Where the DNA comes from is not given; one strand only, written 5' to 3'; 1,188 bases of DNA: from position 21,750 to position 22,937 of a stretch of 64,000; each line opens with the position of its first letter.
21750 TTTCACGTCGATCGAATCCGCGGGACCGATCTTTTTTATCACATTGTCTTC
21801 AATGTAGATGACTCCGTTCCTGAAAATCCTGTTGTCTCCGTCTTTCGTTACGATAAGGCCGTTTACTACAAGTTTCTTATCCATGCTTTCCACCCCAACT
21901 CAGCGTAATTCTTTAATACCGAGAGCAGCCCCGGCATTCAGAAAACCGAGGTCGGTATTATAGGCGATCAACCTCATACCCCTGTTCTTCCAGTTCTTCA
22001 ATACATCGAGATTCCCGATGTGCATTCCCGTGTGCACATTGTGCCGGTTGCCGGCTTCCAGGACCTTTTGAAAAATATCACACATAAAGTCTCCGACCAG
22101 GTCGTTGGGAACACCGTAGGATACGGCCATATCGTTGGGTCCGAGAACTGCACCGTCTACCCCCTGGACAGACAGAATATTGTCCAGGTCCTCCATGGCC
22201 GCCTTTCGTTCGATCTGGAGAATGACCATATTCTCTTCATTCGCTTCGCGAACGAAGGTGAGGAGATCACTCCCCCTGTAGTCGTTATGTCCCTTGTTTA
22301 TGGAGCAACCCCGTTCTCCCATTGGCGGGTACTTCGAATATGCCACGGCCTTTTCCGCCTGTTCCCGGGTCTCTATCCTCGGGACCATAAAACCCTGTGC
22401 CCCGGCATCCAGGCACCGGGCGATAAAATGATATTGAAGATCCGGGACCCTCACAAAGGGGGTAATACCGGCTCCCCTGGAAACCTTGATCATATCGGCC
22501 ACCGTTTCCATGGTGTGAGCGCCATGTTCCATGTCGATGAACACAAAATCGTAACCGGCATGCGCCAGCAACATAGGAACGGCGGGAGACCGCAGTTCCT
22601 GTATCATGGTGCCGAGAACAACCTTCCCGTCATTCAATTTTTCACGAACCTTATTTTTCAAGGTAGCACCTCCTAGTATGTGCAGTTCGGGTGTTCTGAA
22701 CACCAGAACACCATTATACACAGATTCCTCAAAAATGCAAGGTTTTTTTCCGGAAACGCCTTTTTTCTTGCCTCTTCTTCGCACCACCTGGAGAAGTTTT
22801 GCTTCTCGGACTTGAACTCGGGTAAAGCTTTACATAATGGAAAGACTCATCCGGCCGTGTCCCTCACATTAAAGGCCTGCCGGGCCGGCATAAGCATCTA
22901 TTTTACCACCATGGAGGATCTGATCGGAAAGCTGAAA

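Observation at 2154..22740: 20-kb single-strand anaerobic purine/nucleoside catabolic supercluster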

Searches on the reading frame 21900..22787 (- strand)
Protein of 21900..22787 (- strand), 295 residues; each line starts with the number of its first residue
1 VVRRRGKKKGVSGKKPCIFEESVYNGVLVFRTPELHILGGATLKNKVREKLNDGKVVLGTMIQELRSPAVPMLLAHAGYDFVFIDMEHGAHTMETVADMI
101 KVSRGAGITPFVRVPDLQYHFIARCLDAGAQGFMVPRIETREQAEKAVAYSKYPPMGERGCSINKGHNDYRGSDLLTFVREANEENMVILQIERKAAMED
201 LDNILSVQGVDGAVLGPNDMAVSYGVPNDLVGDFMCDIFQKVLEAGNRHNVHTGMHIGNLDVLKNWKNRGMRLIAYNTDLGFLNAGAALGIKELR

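Call 4: search_protein_families(library=pfam, proteins=[window:21900-22787:-])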
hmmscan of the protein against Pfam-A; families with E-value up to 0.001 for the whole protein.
window:21900-22787:- (295 aa): 1 family
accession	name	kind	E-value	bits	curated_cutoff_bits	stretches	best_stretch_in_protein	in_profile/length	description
PF03328.21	HpcH_HpaI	-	7.4e-32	110.9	25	1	69-253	12-188/221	HpcH/HpaI aldolase/citrate lyase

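Call 6: search_protein_families(library=ncbifam, proteins=[window:21900-22787:-], max_evalue=0.00001)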
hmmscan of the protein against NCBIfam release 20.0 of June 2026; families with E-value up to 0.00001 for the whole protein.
window:21900-22787:- (295 aa): 4 families
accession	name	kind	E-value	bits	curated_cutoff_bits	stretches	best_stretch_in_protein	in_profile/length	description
TIGR02311.1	HpaI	equivalog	6.4e-39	133.9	368.8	1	45-288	1-242/249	4-hydroxy-2-oxoheptanedioate aldolase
NF007849.0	PRK10558.1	equivalog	4.1e-36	124.7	393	1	42-285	5-245/256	2-dehydro-3-deoxyglucarate aldolase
TIGR03239.1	GarL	equivalog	1.3e-34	119.9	406.75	1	45-285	1-238/249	2-dehydro-3-deoxyglucarate aldolase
NF007521.0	PRK10128.1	equivalog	8.4e-32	110.7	441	1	42-262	4-218/267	2-keto-3-deoxy-L-rhamnonate aldolase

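Call 42: search_solved_structures(query=window:21900-22787:-, max_evalue=1e-10)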
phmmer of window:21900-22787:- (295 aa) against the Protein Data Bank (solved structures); distinct sequences matched with E-value up to 1e-10: 21.
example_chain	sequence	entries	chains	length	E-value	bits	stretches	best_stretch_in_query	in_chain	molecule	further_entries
3qz6_A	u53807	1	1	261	6.2e-45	156.8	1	47-294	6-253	HpcH/HpaI aldolase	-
4tv5_A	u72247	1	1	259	2.6e-30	108.8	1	47-282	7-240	2-dehydro-3-deoxyglucarate aldolase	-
4mf4_A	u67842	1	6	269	3.5e-30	108.3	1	41-294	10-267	HpcH/HpaI aldolase/citrate lyase family protein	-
2vws_A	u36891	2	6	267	4.9e-30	107.9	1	41-232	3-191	YFAU, 2-KETO-3-DEOXY SUGAR ALDOLASE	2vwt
4tv6_A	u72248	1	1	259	6.7e-30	107.4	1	47-282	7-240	2-dehydro-3-deoxyglucarate aldolase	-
1dxe_A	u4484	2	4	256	1.7e-29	106.1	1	45-284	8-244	2-DEHYDRO-3-DEOXY-GALACTARATE ALDOLASE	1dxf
2v5j_A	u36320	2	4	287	8.6e-26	93.9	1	34-285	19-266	2,4-DIHYDROXYHEPT-2-ENE-1,7-DIOIC ACID ALDOLASE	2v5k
4b5s_A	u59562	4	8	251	4e-25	91.7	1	45-285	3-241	4-HYDROXY-2-OXO-HEPTANE-1,7-DIOATE ALDOLASE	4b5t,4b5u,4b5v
4b5w_A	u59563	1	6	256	2e-24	89.5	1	45-285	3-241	4-HYDROXY-2-OXO-HEPTANE-1,7-DIOATE ALDOLASE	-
4b5x_A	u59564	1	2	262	6e-24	87.9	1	45-285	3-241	4-HYDROXY-2-OXO-HEPTANE-1,7-DIOATE ALDOLASE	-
7et8_A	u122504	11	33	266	1.5e-23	86.6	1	73-282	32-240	4-hydroxy-2-oxoheptanedioate aldolase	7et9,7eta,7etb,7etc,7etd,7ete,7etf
8adq_A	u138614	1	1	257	1.1e-21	80.5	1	45-287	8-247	HpcH/HpaI aldolase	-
7o5i_A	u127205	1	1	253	1.1e-21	80.4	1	45-287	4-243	HpcH/HpaI aldolase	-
6r62_A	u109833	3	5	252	1.2e-21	80.3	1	45-287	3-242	HpcH/HpaI aldolase | hydroxyketoacid aldolase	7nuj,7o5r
7nnk_A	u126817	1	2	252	1.2e-21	80.3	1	45-287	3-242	HpcH/HpaI aldolase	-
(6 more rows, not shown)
